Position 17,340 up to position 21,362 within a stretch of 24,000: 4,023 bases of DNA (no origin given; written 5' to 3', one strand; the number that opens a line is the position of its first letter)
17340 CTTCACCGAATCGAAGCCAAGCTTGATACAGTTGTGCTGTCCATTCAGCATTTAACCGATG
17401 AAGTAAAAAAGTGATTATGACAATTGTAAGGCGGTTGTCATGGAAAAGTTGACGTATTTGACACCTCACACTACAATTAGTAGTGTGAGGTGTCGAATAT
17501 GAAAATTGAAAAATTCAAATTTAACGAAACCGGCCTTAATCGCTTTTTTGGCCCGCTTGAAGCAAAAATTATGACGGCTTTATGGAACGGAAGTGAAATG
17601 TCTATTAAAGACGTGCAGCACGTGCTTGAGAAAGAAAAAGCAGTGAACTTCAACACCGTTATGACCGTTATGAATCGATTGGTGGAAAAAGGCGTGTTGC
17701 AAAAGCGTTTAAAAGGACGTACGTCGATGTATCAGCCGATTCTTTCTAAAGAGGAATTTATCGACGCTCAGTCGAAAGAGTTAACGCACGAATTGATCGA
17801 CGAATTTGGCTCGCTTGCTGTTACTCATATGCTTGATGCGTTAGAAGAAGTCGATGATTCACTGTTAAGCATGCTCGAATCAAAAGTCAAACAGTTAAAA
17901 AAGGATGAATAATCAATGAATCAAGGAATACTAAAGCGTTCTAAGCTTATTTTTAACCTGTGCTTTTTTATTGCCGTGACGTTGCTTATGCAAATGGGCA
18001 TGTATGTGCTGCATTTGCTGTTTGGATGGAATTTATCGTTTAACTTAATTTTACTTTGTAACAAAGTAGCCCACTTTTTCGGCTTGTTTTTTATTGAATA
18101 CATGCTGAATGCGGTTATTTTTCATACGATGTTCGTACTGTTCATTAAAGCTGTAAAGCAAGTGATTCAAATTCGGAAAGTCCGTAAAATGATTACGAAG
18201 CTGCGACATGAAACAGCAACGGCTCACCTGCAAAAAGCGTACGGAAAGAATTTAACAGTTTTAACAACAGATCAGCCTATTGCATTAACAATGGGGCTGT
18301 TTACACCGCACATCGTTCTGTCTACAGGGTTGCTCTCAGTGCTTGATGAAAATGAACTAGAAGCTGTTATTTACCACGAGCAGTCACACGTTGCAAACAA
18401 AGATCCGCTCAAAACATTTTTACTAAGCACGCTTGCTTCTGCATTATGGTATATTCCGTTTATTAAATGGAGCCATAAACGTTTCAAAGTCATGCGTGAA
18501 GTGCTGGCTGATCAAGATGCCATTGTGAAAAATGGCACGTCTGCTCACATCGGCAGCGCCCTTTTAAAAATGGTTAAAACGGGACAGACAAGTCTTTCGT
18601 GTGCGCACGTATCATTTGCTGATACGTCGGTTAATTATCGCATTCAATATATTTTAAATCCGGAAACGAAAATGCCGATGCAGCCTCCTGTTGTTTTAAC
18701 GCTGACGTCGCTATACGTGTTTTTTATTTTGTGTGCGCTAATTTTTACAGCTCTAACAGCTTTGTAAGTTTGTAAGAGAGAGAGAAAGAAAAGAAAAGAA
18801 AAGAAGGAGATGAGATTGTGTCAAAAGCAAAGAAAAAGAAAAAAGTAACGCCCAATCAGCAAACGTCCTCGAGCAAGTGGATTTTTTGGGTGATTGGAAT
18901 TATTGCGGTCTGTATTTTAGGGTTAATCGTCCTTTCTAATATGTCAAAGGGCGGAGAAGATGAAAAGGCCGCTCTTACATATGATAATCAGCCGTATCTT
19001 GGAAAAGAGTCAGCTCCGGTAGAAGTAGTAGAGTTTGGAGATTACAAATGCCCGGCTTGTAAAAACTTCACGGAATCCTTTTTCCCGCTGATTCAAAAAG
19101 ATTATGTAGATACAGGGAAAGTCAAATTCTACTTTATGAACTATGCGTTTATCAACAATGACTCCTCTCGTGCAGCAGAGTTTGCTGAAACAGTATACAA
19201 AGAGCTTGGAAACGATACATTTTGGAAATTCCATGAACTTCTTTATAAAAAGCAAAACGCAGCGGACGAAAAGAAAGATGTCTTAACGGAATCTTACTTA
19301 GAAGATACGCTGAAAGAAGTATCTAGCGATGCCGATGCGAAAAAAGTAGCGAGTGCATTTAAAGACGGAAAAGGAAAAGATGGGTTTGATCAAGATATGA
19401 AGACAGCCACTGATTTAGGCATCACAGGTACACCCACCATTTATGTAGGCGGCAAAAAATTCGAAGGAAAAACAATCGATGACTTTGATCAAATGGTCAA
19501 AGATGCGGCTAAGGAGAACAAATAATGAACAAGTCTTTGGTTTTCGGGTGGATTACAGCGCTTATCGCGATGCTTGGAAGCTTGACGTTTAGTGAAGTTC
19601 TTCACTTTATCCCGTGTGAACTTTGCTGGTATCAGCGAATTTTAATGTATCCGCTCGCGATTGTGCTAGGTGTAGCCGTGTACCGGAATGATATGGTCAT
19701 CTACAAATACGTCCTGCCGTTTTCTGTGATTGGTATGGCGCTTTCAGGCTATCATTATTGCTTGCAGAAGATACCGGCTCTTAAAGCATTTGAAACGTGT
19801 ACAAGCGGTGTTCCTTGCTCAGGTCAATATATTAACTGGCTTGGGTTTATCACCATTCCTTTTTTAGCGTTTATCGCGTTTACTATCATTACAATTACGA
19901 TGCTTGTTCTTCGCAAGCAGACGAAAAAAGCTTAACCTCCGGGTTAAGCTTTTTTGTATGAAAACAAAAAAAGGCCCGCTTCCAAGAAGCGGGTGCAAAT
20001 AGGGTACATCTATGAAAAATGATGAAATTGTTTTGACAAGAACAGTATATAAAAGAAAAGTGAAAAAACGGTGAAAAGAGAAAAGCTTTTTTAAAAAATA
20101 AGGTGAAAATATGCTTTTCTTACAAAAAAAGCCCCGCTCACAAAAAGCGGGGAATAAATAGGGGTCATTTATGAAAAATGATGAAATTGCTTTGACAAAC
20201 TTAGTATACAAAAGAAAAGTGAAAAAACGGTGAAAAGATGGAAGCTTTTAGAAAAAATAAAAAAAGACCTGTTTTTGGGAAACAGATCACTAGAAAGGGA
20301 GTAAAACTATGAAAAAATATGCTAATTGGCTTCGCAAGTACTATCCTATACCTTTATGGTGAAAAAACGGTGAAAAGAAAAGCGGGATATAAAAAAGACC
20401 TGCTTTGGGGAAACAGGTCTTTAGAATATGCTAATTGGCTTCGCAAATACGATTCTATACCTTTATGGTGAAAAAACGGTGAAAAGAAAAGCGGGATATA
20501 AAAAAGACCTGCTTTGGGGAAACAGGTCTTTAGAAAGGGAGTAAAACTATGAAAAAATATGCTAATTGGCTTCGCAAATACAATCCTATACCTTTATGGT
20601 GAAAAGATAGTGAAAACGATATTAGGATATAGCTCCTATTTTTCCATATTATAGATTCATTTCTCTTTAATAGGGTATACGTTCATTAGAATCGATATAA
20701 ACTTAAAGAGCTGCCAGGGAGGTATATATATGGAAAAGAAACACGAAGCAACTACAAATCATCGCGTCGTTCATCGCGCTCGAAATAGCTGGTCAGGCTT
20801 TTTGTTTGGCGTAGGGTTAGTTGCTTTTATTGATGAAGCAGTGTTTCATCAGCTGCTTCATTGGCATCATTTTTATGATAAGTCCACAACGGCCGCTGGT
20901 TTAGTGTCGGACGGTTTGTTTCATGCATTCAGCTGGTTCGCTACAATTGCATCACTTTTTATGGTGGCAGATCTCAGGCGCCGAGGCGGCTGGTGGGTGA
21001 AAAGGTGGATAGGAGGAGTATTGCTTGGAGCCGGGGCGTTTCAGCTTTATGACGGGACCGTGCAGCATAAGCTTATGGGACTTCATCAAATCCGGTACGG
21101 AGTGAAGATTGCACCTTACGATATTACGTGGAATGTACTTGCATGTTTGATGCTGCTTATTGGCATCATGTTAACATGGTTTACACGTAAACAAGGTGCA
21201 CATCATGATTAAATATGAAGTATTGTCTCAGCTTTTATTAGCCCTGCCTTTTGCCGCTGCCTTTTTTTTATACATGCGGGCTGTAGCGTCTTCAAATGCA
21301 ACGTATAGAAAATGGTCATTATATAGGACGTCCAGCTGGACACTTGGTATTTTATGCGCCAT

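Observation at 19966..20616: Five stacked promoter-to-terminator modules: a candidate undescribed small-RNA gene array on the minus strand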

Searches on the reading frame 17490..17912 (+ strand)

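Call 25: search_protein_families(library=pfam, proteins=[window:17490-17912:+])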
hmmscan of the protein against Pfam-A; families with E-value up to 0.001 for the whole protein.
window:17490-17912:+ (140 aa): 1 family
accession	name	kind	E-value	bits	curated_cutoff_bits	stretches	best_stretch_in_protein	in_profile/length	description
PF03965.22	Penicillinase_R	-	8.6e-24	84.6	22.6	1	21-133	2-113/115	Penicillinase repressor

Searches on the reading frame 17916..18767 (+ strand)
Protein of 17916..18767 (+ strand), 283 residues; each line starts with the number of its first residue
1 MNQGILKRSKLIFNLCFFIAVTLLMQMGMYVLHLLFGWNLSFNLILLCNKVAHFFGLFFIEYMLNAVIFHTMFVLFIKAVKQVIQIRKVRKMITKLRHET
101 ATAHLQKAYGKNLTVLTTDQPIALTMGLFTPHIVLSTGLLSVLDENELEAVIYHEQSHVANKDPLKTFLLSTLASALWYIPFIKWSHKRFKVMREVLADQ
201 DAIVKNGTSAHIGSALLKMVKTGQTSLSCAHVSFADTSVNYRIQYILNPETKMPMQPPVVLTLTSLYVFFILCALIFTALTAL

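Call 25: search_protein_families(library=pfam, proteins=[window:17916-18767:+])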
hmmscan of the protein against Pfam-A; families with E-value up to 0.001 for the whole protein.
window:17916-18767:+ (283 aa): 2 families
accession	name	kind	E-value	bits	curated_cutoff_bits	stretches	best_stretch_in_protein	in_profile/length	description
PF05569.17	Peptidase_M56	-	3.7e-17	62.9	31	1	63-246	101-296/296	BlaR1 peptidase M56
PF01435.24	Peptidase_M48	-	9.8e-11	42.3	20.3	1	101-189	18-109/186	Peptidase family M48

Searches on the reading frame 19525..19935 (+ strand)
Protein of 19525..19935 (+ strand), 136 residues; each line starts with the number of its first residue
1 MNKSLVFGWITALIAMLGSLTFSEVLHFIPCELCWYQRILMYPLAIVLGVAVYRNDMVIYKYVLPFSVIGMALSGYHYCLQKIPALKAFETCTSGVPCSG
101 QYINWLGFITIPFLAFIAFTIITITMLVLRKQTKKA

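Call 13: find_encoding_contigs(protein=window:19525-19935:+, flank=3000, max_places=10)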
Protein window:19525-19935:+ (136 aa): 8 contigs read that carry it; 3 places shown.
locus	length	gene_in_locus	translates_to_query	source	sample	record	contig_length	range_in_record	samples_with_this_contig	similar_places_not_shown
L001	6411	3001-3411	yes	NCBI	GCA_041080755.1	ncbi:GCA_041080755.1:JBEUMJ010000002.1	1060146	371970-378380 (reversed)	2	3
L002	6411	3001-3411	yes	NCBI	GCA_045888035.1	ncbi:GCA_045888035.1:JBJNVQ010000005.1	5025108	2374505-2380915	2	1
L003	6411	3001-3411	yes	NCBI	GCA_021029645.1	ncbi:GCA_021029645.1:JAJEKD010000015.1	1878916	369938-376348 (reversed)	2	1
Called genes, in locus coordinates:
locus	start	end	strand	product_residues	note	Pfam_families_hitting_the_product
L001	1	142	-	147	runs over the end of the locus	-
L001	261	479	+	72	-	PF07872:DUF1659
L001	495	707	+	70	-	PF11148:DUF2922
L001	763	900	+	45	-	PF12841:YvrJ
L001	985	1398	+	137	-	PF03965:Penicillinase_R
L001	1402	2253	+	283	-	PF05569:Peptidase_M56, PF01435:Peptidase_M48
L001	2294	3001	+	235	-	PF13462:Thioredoxin_4, PF13098:Thioredoxin_2 (faint), PF01323:DSBA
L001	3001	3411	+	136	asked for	PF02600:DsbB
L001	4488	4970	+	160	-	PF10002:DUF2243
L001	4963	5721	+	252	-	PF09678:Caa3_CtaG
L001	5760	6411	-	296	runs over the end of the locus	PF02588:YitT_membrane, PF10035:DUF2179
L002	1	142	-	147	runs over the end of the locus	-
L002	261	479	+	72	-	PF07872:DUF1659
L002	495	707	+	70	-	PF11148:DUF2922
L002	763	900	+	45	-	PF12841:YvrJ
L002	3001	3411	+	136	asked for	PF02600:DsbB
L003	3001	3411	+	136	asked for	PF02600:DsbB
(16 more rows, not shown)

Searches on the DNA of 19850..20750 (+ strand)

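Call 8: search_rna_families(source=window, start=19850, end=20750, threshold=evalue, max_evalue=10, show_alignments=5)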
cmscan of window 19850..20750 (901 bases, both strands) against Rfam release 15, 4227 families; matches with E-value up to 10: 35.
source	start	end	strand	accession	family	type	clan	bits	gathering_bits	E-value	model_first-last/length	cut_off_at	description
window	20076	20153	-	RF02837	anti-hemB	Gene; sRNA;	-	35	49.5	2.7e-06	1-81/81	no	Burkholderia RNA 7 (anti-hemB)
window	20115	20188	-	RF02732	JA04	Gene; sRNA;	-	25.4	81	0.31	1-81/81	no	Aggregatibacter sRNA JA04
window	20109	20219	-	RF02579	tsr26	Gene; sRNA;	-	23.2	141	0.54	1-122/122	no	S. aureus tsr26 small RNA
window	19966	20023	-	RF00110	RybB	Gene; sRNA;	-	21.8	40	0.076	1-79/79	no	RybB RNA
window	20123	20197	-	RF02846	Ref84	Gene; antisense;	-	21.8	52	4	1-87/87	no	Enterococcus sRNA 84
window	19922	19996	-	RF02837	anti-hemB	Gene; sRNA;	-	21.6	49.5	0.017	1-81/81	no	Burkholderia RNA 7 (anti-hemB)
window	20124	20167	-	RF02278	Betaproteobacteria_toxic_sRNA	Gene; sRNA;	-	21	50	0.13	1-64/64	no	Betaproteobacteria toxic small RNA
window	19914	20056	-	RF00121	MicC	Gene; sRNA;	-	20.9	90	2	1-123/123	no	MicC RNA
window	19921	19987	-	RF02064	STnc370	Gene; sRNA;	-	20.5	54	7.6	1-71/71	no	Enterobacterial sRNA STnc370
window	20230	20276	+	RF02844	RefA9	Gene; antisense;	-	20.4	49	2.1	1-64/64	no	Enterococcus sRNA A9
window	20497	20567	-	RF02064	STnc370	Gene; sRNA;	-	20.1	54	9.4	1-71/71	no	Enterobacterial sRNA STnc370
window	20498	20611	-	RF00515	PyrR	Cis-reg;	-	19.9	54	4.5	1-115/115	no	PyrR binding site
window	19965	20038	-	RF02846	Ref84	Gene; antisense;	-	19.8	52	9.5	1-87/87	no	Enterococcus sRNA 84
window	19966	20033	+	RF02628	Hrs1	Gene; sRNA;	-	19.1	56.4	0.55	1-74/74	no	Hfq-regulated sRNA 1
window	20431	20529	-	RF01291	SNORD97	Gene; snRNA; snoRNA; CD-box;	-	19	45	1.6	35-130/142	no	Small nucleolar RNA SNORD97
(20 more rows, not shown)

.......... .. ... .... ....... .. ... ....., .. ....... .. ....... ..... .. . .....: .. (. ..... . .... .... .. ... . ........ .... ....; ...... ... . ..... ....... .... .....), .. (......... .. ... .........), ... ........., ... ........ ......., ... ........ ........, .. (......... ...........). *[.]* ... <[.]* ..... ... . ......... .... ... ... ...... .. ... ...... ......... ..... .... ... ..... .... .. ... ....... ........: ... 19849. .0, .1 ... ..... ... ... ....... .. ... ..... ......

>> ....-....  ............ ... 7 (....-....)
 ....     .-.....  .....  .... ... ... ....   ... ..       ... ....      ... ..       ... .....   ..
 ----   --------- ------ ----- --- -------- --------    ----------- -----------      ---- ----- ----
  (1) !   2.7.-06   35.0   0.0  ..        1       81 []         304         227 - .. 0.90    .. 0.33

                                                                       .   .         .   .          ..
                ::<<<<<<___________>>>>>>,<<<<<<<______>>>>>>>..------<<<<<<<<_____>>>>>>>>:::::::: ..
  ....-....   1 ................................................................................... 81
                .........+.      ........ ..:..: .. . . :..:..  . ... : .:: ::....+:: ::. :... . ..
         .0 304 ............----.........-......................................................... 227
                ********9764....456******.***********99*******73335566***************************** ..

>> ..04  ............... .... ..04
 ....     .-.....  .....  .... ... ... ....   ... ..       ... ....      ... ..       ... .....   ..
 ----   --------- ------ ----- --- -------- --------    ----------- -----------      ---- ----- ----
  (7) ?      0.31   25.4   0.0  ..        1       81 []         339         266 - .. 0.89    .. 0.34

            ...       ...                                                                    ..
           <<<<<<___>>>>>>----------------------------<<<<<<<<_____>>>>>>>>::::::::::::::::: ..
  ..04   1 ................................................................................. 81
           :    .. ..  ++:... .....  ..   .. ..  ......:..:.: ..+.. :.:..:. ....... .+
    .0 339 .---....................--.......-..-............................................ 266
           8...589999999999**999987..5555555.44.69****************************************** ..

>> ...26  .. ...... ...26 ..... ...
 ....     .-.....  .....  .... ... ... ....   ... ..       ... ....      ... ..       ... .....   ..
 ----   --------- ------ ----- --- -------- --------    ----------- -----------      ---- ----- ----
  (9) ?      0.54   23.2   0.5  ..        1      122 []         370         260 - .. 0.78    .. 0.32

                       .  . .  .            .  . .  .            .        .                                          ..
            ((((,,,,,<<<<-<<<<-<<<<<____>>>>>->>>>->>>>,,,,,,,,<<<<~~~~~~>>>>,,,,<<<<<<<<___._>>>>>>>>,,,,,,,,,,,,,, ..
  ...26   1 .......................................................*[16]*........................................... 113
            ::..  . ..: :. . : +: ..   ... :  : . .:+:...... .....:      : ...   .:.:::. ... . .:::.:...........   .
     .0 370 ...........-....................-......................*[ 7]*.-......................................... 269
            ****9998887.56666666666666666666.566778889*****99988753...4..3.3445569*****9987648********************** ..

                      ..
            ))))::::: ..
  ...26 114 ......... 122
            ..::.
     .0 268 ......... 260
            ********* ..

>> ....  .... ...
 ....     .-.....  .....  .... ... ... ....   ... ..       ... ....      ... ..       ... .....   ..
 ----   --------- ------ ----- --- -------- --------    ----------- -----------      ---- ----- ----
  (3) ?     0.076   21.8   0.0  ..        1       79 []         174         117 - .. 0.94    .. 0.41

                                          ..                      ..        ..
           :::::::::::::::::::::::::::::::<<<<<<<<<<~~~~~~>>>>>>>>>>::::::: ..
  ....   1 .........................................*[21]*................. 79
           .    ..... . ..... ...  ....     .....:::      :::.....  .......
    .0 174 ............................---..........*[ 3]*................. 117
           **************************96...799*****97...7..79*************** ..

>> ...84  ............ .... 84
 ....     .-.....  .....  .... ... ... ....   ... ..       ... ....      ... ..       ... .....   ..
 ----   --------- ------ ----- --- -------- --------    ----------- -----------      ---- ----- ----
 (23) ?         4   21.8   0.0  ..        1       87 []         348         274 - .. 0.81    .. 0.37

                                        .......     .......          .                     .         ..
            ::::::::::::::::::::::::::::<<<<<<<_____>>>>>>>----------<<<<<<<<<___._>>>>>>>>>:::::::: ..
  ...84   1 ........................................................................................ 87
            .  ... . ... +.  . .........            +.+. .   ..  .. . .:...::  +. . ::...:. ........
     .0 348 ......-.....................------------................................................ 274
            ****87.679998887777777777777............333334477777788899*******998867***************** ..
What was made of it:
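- Closest known: Envelope-stress sRNAs of Gram-negative bacteria. Different: The RybB match in Rfam (21.8 bits against a gathering score of 40) covers mainly the terminator and is below threshold (call 8).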

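Call 44: search_dna_similar(query=window:19940-20640:+, collection=plasmids, mode=distant, max_rows=10)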
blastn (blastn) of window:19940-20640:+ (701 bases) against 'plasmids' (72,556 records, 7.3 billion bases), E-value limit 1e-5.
No match.
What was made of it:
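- Tried and rejected: A plasmid search found no match (call 44).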

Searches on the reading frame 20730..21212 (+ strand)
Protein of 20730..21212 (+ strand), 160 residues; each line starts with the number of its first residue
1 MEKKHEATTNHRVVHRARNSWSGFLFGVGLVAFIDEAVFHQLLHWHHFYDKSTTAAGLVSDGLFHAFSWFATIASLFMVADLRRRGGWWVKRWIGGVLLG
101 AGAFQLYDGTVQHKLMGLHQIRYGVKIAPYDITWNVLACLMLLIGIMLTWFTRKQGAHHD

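Call 37: find_homologous_proteins(query=window:20730-21212:+, max_evalue=1e-20)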
Query window:20730-21212:+ (160 aa): 4958 proteins with E <= 1e-20 among 5061 candidates; the best 120 are listed.
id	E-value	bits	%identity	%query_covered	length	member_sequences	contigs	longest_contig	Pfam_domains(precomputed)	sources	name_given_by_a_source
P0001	1.2e-102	359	98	100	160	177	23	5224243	PF10002.15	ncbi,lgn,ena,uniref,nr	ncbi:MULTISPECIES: DUF2243 domain-containing protein [Priestia]|uniref:DUF2243 domain-containing pro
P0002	2.1e-79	283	74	100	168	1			PF10002.15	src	-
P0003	2.2e-71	257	75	91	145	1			PF10002.15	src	-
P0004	9.5e-71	255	75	89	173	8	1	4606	PF10002.15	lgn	-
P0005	1.2e-69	252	76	86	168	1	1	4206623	PF10002.15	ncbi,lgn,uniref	ncbi:DUF2243 domain-containing protein [Niallia sp. XMNu-256]|uniref:DUF2243 domain-containing prote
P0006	3.2e-69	250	74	88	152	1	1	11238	PF10002.15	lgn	-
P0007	3.6e-69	250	72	95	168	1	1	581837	PF10002.15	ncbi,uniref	ncbi:DUF2243 domain-containing protein [Aneurinibacillus sp. REN35]|uniref:DUF2243 domain-containing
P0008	7.4e-69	249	70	97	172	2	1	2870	PF10002.15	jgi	jgi:uncharacterized membrane protein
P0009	1.0e-68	249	71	96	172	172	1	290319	PF10002.15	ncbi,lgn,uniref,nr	ncbi:DUF2243 domain-containing protein [Peribacillus simplex]|uniref:DUF2243 domain-containing prote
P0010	1.5e-68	248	70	97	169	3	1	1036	PF10002.15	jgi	jgi:uncharacterized membrane protein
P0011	1.6e-68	248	68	98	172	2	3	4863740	PF10002.15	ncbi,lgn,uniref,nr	ncbi:DUF2243 domain-containing protein [Peribacillus muralis]|uniref:DUF2243 domain-containing prote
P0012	2.5e-68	247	72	86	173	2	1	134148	PF10002.15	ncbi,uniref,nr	ncbi:DUF2243 domain-containing protein [Thermoflavimicrobium daqui]|uniref:DUF2243 domain-containing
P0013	2.8e-68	247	71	90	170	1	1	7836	PF10002.15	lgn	-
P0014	3.2e-68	247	70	95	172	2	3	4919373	PF10002.15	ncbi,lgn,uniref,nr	ncbi:hypothetical protein ABE28_003830 [Peribacillus muralis]|uniref:DUF2243 domain-containing prote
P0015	3.2e-68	247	68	97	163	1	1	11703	PF10002.15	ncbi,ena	-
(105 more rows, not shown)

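Call 38: find_encoding_contigs(protein=P0001, flank=3500, max_places=10)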
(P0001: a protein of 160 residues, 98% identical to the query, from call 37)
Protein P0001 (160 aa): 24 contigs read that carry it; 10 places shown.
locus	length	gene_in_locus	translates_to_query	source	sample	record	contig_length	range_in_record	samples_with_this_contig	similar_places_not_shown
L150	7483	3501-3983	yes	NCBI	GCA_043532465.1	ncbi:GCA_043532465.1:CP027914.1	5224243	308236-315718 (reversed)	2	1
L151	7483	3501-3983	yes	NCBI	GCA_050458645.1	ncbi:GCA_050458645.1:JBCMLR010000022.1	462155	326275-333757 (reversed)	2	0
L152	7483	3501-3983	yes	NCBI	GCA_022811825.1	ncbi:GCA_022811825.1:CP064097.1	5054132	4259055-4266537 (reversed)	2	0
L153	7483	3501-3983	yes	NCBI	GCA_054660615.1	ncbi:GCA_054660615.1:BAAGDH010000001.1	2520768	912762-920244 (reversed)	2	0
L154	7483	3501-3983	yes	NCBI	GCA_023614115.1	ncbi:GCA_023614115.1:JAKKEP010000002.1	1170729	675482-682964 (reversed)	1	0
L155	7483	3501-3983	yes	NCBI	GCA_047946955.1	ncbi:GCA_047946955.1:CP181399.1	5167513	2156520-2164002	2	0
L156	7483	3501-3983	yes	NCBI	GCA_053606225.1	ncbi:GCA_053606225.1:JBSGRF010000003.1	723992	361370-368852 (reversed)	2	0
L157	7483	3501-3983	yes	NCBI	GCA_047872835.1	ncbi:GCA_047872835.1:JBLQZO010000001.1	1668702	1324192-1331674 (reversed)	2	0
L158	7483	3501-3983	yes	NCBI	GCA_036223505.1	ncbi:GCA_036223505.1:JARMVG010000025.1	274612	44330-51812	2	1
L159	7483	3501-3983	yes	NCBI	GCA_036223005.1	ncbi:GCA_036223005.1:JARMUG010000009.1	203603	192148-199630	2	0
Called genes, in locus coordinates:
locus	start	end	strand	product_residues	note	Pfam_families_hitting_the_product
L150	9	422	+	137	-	PF03965:Penicillinase_R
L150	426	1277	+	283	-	PF05569:Peptidase_M56, PF01435:Peptidase_M48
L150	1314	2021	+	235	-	PF13462:Thioredoxin_4, PF13098:Thioredoxin_2 (faint), PF01323:DSBA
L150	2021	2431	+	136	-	PF02600:DsbB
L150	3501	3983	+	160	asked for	PF10002:DUF2243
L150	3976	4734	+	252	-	PF09678:Caa3_CtaG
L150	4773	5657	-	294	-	PF02588:YitT_membrane, PF10035:DUF2179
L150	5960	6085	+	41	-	-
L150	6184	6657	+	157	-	PF27472:YwmA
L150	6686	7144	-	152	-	PF06445:GyrI-like, PF14526:Cass2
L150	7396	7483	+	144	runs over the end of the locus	-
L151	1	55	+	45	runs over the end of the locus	PF12841:YvrJ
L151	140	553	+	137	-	PF03965:Penicillinase_R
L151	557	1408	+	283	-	PF05569:Peptidase_M56, PF01435:Peptidase_M48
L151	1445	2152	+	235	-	PF13462:Thioredoxin_4, PF13098:Thioredoxin_2 (faint), PF01323:DSBA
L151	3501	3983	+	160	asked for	PF10002:DUF2243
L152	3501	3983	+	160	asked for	PF10002:DUF2243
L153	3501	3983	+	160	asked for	PF10002:DUF2243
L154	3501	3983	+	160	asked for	PF10002:DUF2243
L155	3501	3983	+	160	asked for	PF10002:DUF2243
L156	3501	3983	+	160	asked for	PF10002:DUF2243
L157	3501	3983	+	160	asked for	PF10002:DUF2243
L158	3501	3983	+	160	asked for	PF10002:DUF2243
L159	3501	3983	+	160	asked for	PF10002:DUF2243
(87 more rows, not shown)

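Call 39: find_encoding_contigs(protein=window:20730-21212:+, flank=3500, max_places=10)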
Protein window:20730-21212:+ (160 aa): 5 contigs read that carry it; 3 places shown.
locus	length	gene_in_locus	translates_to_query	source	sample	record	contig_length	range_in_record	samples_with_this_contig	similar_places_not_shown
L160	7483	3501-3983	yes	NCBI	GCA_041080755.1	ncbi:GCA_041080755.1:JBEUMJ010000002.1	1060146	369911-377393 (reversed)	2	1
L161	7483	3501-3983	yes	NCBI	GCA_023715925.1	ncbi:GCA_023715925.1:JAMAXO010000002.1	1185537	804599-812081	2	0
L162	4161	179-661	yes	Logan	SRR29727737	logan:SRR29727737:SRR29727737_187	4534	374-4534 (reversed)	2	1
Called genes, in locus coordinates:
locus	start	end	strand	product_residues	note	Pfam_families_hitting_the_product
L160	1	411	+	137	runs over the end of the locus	PF03965:Penicillinase_R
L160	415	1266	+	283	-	PF05569:Peptidase_M56, PF01435:Peptidase_M48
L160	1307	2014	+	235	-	PF13462:Thioredoxin_4, PF13098:Thioredoxin_2 (faint), PF01323:DSBA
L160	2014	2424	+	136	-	PF02600:DsbB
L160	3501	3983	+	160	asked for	PF10002:DUF2243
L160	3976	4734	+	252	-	PF09678:Caa3_CtaG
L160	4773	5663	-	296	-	PF02588:YitT_membrane, PF10035:DUF2179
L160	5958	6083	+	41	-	-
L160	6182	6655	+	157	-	PF27472:YwmA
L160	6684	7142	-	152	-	PF06445:GyrI-like, PF14526:Cass2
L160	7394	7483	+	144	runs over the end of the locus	-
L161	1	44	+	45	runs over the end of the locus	PF12841:YvrJ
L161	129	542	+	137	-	PF03965:Penicillinase_R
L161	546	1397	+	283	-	PF05569:Peptidase_M56, PF01435:Peptidase_M48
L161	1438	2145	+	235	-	PF13462:Thioredoxin_4, PF13098:Thioredoxin_2 (faint), PF01323:DSBA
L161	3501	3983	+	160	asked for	PF10002:DUF2243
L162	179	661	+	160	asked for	PF10002:DUF2243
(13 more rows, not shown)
